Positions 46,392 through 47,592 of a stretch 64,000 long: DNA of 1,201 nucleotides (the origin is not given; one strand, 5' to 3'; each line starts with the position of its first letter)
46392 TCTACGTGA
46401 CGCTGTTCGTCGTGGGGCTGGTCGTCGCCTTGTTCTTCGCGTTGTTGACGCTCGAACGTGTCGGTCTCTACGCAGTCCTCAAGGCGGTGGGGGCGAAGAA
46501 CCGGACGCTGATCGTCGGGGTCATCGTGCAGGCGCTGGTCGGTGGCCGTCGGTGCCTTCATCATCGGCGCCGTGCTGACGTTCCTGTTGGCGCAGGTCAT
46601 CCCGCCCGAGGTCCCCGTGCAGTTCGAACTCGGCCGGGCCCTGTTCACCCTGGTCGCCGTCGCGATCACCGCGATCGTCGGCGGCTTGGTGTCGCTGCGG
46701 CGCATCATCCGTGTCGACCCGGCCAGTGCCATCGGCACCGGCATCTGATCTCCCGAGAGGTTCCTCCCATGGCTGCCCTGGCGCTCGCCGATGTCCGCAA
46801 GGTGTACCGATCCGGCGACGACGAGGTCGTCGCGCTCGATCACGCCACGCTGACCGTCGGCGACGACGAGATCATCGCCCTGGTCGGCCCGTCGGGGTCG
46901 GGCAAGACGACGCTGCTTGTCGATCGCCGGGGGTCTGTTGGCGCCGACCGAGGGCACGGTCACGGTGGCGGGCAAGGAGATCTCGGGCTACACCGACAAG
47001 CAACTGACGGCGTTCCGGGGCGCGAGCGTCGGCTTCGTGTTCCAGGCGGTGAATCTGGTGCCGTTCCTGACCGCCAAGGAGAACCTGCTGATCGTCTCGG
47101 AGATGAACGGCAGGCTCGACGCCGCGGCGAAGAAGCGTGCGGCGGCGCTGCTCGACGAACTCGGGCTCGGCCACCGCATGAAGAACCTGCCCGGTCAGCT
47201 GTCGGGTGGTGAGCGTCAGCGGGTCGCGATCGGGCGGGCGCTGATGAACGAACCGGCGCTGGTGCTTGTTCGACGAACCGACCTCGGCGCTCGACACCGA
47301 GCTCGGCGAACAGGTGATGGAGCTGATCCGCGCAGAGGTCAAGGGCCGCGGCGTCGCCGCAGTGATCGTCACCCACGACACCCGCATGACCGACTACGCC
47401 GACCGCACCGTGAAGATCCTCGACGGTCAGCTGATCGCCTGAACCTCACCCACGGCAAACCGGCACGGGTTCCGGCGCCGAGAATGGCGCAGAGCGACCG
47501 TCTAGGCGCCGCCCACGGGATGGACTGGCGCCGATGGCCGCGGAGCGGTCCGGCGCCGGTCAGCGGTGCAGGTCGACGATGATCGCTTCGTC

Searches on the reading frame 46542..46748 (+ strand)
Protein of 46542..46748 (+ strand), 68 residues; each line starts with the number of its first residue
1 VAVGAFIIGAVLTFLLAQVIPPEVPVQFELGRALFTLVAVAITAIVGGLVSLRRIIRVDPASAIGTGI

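Call 81: search_protein_families(library=pfam, proteins=[window:46542-46748:+], max_evalue=0.01)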
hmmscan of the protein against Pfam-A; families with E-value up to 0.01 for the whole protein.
window:46542-46748:+ (68 aa): 1 family
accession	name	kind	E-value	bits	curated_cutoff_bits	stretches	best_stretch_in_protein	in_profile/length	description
PF02687.27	FtsX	-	0.0027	18.2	25.5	1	2-60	55-120/120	FtsX-like permease C-terminal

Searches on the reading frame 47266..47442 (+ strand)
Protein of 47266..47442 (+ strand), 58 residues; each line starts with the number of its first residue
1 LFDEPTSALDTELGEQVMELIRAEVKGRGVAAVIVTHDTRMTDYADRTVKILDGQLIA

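Call 81: search_protein_families(library=pfam, proteins=[window:47266-47442:+], max_evalue=0.01)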
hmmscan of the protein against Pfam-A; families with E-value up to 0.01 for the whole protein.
window:47266-47442:+ (58 aa): 1 family
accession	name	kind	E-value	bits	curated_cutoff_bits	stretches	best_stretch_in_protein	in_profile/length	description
PF02463.25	SMC_N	-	0.0062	16.4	40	1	1-52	163-212/220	RecF/RecN/SMC N terminal domain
